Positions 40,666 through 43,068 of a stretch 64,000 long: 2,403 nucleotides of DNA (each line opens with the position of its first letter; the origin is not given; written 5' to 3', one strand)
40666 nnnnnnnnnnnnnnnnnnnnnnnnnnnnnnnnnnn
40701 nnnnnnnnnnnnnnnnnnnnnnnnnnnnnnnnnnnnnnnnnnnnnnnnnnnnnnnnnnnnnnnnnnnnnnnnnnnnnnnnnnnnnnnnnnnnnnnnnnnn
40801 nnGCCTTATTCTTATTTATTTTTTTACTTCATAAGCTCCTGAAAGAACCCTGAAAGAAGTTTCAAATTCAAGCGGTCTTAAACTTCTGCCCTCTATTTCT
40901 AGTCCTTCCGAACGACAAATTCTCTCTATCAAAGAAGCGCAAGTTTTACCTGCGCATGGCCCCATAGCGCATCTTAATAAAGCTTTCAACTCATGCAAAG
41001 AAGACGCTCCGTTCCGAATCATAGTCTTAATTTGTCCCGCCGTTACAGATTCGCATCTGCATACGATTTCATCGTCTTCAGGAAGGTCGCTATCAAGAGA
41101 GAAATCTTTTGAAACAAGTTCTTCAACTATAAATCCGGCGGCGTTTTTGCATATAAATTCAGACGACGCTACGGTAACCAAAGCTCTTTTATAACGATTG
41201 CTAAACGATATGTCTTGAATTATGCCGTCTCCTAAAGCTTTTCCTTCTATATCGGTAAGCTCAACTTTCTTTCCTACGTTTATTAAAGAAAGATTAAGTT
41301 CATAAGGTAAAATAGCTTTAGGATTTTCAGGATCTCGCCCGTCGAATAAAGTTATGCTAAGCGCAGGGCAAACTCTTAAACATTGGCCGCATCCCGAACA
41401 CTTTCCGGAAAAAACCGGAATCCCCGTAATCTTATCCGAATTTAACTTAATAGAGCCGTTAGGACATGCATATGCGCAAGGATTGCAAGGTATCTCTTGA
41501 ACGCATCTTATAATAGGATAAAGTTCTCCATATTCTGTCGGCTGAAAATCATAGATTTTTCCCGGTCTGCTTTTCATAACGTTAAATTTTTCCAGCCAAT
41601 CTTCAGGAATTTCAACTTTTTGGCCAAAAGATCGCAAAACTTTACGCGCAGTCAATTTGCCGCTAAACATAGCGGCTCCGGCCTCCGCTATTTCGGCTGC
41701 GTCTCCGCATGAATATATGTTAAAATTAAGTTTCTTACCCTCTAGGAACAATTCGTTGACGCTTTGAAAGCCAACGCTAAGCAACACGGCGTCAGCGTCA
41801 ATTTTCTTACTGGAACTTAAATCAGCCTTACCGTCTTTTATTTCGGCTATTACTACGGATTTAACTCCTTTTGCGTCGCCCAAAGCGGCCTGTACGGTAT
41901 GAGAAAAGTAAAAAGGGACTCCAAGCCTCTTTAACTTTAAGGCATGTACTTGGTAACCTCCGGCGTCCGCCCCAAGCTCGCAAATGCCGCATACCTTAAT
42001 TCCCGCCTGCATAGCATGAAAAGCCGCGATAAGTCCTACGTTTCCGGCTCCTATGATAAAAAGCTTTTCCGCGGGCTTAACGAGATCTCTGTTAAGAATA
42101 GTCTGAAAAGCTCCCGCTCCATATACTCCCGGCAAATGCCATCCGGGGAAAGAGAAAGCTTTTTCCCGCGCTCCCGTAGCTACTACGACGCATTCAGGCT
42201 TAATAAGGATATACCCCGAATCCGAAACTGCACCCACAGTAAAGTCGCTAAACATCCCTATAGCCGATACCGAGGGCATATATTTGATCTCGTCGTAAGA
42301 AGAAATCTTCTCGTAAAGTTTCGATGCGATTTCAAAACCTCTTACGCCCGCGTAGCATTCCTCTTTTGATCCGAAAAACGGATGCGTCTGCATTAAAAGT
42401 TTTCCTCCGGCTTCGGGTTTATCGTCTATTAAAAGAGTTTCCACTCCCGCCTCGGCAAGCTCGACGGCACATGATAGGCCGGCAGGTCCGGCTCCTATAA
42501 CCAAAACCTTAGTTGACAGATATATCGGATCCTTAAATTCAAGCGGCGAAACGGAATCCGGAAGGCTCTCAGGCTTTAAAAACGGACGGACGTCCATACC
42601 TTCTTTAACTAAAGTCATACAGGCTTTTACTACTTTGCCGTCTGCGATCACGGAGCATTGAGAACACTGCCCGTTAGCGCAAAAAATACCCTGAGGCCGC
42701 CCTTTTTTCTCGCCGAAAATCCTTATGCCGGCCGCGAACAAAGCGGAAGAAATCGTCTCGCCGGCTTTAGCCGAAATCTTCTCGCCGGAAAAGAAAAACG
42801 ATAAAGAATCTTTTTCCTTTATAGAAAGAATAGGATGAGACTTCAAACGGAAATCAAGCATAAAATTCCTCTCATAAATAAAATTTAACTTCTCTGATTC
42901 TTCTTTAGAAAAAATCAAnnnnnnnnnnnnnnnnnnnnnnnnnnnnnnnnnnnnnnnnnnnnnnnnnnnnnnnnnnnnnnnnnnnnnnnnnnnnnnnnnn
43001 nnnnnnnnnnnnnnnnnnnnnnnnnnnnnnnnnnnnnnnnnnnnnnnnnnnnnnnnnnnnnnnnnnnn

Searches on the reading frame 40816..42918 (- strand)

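Call 4: search_protein_families(library=pfam, proteins=[window:40816-42918:-])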
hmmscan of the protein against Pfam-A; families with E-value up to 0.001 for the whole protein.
window:40816-42918:- (700 aa): 19 families
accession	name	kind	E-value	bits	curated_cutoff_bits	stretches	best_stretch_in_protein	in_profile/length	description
PF07992.20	Pyr_redox_2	-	2e-22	80.4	26.1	1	137-397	2-249/291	Pyridine nucleotide-disulphide oxidoreductase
PF13510.11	Fer2_4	-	2e-20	73.1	22.8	1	38-111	3-78/82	2Fe-2S iron-sulfur cluster binding domain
PF03486.20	HI0933_like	-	7.3e-10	39.1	50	1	137-176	2-41/244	HI0933-like protein Rossmann domain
PF12831.13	FAD_oxidored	-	7.3e-10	39.1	27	1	138-194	2-59/416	FAD dependent oxidoreductase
PF01494.25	FAD_binding_3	-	1.9e-09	37.7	22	1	136-167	2-33/349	FAD binding domain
PF13450.12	NAD_binding_8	-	4.8e-09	36.8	21.9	1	140-176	1-37/68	NAD(P)-binding Rossmann-like domain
PF01266.30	DAO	-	3.3e-08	33.9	27.9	1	137-172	1-37/353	FAD dependent oxidoreductase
PF04324.20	Fer2_BFD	-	3.6e-08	34.1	26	1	618-667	1-47/50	BFD-like [2Fe-2S] binding domain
PF00890.30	FAD_binding_2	-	4.8e-08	33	20.4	1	138-173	2-37/414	FAD binding domain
PF00070.33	Pyr_redox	-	2.4e-07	31.6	22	0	137-170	1-34/82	Pyridine nucleotide-disulphide oxidoreductase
PF01946.23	Thi4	-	4.7e-07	29.7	26.2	1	133-172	15-55/235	Thi4 family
PF13738.12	Pyr_redox_3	-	7.1e-07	29.2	30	1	139-169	1-31/305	Pyridine nucleotide-disulphide oxidoreductase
PF01134.28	GIDA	-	2.3e-06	27.4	22.1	1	137-169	1-33/391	Glucose inhibited division protein A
PF14697.11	Fer4_21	-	2.4e-05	24.8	35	1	476-519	9-53/59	4Fe-4S dicluster domain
PF12838.12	Fer4_7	-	3.6e-05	24.6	27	1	477-519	4-50/52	4Fe-4S dicluster domain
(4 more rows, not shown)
